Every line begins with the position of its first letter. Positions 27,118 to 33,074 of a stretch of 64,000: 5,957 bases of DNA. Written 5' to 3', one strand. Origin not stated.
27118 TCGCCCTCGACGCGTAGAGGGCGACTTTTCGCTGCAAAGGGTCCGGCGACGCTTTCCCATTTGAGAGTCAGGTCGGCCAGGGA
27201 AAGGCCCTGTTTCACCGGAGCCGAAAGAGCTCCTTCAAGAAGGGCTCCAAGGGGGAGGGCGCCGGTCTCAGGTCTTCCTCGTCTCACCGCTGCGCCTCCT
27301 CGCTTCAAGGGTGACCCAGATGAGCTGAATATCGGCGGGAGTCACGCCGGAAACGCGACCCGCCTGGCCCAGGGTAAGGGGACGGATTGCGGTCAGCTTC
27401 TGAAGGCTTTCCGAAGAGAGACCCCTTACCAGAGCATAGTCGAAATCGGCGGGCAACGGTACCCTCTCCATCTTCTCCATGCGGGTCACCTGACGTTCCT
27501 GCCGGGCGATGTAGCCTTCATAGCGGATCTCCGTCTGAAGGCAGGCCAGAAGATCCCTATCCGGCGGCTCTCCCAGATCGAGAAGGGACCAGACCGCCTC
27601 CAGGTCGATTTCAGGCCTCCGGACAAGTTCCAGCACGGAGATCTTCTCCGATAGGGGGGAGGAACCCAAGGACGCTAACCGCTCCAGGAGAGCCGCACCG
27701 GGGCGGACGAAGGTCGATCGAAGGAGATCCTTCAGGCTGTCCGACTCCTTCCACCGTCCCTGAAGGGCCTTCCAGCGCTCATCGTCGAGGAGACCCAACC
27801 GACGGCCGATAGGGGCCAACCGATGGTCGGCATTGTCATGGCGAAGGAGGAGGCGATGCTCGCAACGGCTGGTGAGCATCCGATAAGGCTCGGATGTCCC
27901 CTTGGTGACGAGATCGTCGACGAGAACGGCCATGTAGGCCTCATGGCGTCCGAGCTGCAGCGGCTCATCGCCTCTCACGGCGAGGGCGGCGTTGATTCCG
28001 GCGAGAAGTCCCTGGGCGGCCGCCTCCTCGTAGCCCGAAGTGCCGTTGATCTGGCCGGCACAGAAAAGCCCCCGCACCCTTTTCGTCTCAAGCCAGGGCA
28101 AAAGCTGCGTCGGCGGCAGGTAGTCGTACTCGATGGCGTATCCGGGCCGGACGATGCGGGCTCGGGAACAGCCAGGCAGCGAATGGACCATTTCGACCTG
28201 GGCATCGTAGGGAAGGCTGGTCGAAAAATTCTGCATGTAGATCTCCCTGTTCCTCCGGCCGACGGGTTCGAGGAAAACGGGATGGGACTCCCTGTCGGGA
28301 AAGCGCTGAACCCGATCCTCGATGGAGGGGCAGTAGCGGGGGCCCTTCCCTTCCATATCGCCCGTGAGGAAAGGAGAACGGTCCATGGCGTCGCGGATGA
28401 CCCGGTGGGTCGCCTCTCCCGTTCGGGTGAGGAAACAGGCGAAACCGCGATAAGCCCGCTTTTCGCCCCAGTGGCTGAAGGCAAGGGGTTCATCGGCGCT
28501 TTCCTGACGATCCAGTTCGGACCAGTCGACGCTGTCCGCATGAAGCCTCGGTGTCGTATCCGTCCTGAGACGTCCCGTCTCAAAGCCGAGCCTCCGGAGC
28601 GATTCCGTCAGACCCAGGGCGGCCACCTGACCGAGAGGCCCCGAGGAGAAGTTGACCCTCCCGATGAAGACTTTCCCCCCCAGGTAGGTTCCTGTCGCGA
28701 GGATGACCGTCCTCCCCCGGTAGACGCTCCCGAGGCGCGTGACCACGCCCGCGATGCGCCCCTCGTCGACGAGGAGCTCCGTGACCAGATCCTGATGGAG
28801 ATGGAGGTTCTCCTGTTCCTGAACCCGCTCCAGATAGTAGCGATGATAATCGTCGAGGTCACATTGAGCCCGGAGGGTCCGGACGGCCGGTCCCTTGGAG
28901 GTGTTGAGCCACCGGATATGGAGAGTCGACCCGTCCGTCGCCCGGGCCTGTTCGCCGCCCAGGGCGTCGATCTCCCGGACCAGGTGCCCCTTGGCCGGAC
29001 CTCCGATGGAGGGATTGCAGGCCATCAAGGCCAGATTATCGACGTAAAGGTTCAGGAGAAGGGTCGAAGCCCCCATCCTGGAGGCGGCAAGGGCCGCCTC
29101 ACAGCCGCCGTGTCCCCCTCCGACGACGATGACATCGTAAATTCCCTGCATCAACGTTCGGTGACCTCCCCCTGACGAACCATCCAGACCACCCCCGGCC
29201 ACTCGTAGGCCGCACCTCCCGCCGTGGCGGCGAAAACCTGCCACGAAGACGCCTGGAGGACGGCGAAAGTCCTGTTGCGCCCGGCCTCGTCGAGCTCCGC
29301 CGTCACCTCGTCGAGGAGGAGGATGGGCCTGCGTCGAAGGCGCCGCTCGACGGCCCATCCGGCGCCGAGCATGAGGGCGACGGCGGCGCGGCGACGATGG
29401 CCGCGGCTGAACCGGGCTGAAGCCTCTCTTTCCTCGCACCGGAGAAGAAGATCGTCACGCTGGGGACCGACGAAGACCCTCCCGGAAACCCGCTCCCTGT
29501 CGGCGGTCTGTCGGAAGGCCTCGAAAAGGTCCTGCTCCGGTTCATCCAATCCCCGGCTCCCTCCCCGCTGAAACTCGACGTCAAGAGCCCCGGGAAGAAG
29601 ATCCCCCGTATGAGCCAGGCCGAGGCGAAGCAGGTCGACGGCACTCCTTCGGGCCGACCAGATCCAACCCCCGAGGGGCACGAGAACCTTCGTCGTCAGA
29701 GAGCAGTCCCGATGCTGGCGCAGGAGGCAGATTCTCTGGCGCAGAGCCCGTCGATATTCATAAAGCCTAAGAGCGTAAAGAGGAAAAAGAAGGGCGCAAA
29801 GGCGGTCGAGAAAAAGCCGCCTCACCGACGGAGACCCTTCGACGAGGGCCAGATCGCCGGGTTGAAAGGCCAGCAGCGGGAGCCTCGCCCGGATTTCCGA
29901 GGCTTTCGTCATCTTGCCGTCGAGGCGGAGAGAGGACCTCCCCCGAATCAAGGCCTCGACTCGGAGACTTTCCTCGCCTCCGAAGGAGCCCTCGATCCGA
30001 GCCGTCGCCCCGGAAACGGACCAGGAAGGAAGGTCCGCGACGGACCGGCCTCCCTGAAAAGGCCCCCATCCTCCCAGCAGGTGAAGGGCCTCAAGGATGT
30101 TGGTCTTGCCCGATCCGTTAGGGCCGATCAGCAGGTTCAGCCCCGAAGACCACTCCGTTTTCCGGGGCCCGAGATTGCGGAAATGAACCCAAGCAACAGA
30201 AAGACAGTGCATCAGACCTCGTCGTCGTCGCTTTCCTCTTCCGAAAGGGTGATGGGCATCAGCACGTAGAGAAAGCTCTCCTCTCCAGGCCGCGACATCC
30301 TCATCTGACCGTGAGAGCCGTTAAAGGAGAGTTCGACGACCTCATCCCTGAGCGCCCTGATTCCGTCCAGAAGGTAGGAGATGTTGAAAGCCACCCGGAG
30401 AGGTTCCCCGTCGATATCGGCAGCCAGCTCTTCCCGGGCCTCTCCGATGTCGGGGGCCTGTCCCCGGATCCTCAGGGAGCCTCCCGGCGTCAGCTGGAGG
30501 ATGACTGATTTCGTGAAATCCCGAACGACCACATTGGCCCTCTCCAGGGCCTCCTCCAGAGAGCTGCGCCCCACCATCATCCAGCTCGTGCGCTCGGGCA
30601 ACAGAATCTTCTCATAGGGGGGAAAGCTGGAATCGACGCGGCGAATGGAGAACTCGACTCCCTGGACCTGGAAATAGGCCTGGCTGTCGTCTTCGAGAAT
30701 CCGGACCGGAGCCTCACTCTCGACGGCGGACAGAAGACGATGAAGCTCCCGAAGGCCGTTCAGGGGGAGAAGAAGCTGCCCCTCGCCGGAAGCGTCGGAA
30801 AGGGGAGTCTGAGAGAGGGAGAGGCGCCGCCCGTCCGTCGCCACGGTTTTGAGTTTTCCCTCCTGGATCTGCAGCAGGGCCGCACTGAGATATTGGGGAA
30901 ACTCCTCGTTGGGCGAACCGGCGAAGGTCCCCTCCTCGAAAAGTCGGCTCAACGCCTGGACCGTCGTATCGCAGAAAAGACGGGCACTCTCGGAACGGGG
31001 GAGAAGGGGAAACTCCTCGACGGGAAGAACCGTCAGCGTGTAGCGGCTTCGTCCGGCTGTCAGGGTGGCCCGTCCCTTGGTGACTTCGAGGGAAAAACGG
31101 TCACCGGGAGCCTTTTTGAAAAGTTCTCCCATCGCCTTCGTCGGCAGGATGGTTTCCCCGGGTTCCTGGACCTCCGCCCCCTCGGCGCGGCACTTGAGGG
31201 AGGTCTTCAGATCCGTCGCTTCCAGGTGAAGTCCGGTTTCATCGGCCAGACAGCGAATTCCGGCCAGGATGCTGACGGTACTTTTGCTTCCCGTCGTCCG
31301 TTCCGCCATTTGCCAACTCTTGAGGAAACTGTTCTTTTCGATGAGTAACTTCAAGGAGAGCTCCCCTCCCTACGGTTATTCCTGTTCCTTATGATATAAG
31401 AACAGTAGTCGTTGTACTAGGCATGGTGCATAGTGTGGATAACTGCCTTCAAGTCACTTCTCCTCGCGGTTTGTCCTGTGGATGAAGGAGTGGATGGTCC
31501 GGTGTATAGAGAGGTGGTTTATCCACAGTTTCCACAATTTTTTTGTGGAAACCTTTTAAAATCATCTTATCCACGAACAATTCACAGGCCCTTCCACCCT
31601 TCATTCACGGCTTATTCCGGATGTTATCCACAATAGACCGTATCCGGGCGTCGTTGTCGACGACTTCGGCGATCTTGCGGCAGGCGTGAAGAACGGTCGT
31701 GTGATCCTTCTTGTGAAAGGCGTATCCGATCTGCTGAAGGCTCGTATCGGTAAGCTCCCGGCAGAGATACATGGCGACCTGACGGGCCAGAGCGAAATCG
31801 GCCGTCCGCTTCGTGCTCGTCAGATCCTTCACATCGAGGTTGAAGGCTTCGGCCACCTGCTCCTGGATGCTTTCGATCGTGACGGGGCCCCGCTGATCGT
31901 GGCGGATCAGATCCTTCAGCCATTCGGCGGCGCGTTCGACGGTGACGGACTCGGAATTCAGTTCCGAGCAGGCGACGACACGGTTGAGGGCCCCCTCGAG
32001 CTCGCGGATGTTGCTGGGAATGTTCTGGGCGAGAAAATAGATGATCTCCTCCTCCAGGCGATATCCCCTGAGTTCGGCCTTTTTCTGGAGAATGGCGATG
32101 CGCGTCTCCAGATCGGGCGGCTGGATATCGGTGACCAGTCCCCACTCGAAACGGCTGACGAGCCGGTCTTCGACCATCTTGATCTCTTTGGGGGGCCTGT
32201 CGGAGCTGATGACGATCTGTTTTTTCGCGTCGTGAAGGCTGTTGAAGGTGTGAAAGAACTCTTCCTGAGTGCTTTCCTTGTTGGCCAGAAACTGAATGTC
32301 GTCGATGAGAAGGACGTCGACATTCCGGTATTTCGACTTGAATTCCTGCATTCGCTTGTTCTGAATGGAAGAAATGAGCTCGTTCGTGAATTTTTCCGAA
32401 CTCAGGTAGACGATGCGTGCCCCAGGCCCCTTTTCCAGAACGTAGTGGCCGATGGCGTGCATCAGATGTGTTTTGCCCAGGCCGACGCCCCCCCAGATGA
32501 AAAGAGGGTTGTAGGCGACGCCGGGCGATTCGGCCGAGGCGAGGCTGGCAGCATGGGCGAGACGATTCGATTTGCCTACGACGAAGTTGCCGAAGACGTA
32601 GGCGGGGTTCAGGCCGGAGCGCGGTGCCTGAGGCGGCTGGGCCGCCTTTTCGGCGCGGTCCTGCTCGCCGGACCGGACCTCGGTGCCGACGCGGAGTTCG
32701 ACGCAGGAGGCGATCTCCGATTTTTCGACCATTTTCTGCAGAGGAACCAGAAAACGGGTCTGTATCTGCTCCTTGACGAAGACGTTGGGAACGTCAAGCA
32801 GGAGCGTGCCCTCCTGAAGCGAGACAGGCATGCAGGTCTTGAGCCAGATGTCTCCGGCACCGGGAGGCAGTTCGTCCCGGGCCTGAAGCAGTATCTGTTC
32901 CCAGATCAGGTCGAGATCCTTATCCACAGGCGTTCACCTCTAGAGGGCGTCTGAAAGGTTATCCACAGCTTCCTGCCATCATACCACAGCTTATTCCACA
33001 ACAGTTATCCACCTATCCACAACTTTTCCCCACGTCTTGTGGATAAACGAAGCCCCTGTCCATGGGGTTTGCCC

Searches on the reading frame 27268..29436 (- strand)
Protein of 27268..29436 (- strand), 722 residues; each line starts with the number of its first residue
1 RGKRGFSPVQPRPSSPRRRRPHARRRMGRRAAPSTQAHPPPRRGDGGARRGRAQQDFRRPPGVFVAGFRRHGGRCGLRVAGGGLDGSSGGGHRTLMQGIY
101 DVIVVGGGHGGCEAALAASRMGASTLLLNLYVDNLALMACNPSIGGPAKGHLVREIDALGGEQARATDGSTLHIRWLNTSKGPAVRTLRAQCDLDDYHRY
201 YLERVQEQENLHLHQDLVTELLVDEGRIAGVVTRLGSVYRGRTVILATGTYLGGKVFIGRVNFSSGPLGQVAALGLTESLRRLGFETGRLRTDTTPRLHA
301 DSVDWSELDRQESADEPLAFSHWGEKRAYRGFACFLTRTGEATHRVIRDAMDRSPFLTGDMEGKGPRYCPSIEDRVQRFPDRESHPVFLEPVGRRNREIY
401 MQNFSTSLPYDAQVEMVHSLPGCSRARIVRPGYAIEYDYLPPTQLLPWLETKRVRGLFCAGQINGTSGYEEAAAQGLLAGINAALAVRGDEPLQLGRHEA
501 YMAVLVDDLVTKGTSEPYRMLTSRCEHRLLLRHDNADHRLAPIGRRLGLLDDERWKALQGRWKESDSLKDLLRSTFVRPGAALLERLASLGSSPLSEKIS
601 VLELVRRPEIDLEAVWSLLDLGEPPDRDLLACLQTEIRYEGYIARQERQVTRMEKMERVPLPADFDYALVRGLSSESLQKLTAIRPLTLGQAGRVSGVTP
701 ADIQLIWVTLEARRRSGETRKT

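Call 90: search_protein_families(library=pfam, proteins=[window:27268-29436:-], max_evalue=0.01)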
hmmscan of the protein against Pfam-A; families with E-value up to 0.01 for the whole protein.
window:27268-29436:- (722 aa): 8 families
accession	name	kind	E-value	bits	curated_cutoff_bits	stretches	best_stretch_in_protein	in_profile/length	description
PF01134.28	GIDA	-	4.1e-148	494.1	22.1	1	101-490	1-390/391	Glucose inhibited division protein A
PF13932.14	SAM_GIDA_C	-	8.7e-23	80.4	27.1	1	652-706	2-56/57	tRNA modifying enzyme MnmG/GidA C-terminal helical bundle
PF21680.2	GIDA_C_1st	-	2.7e-18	66.9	24.7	1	552-647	1-96/96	tRNA modifying enzyme MnmG/GidA C-terminal helical domain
PF12831.13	FAD_oxidored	-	1.9e-09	37.8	27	1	101-249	1-145/416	FAD dependent oxidoreductase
PF07992.20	Pyr_redox_2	-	2.9e-05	24.1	26.1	1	100-249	1-108/291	Pyridine nucleotide-disulphide oxidoreductase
PF13738.12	Pyr_redox_3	-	0.00021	21.1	30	0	180-251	66-135/305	Pyridine nucleotide-disulphide oxidoreductase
PF01266.30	DAO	-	0.0013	18.7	27.9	0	189-255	142-208/353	FAD dependent oxidoreductase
PF00890.30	FAD_binding_2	-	0.0067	16.1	20.4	1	101-129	1-29/414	FAD binding domain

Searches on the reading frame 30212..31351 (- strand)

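Call 90: search_protein_families(library=pfam, proteins=[window:30212-31351:-], max_evalue=0.01)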
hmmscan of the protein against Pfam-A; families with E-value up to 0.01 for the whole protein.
window:30212-31351:- (379 aa): 3 families
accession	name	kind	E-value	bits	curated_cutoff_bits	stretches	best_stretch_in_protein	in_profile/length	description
PF00712.24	DNA_pol3_beta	-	2.3e-24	86.3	24.4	1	1-118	2-120/120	DNA polymerase III beta subunit, N-terminal domain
PF02768.20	DNA_pol3_beta_3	-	6.4e-24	84.5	27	1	252-367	5-120/121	DNA polymerase III beta subunit, C-terminal domain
PF02767.21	DNA_pol3_beta_2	-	1.9e-13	51.1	27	1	134-244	7-115/116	DNA polymerase III beta subunit, central domain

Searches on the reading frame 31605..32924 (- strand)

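Call 90: search_protein_families(library=pfam, proteins=[window:31605-32924:-], max_evalue=0.01)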
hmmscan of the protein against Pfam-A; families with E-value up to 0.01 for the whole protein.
window:31605-32924:- (439 aa): 11 families
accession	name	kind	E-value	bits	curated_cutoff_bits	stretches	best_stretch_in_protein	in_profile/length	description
PF00308.24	Bac_DnaA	-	5.5e-75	251.4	23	1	105-266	1-162/162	Bacterial DnaA ATPAse domain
PF08299.17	Bac_DnaA_C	-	8.4e-31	106.3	31.5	1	350-418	1-69/69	Bacterial dnaA protein helix-turn-helix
PF01695.23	IstB_IS21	-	2.2e-09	37.6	24.1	1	141-246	95-197/238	IstB-like ATP binding protein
PF11638.13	DnaA_N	-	2.6e-07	30.7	24.6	1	7-66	3-63/65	DnaA N-terminal domain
PF00004.35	AAA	-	2.7e-06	28.3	21.2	1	142-243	2-110/131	ATPase family associated with various cellular activities (AAA)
PF22688.2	Hda_lid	-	6.5e-05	23.3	27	1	274-316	3-45/65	Hda, lid domain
PF13173.12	AAA_14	-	0.00026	21.4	27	1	139-240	3-96/129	AAA domain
PF13401.12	AAA_22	-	0.00058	20.6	27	0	142-236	9-115/130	AAA domain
PF00910.28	RNA_helicase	-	0.00062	20.7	21.5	1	142-235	2-79/105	RNA helicase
PF03969.22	AFG1_ATPase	-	0.00083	18.8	27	1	138-157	61-80/361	AFG1-like ATPase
PF01637.24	ATPase_2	-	0.0024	18.2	33.2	0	138-248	20-123/225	ATPase domain predominantly from Archaea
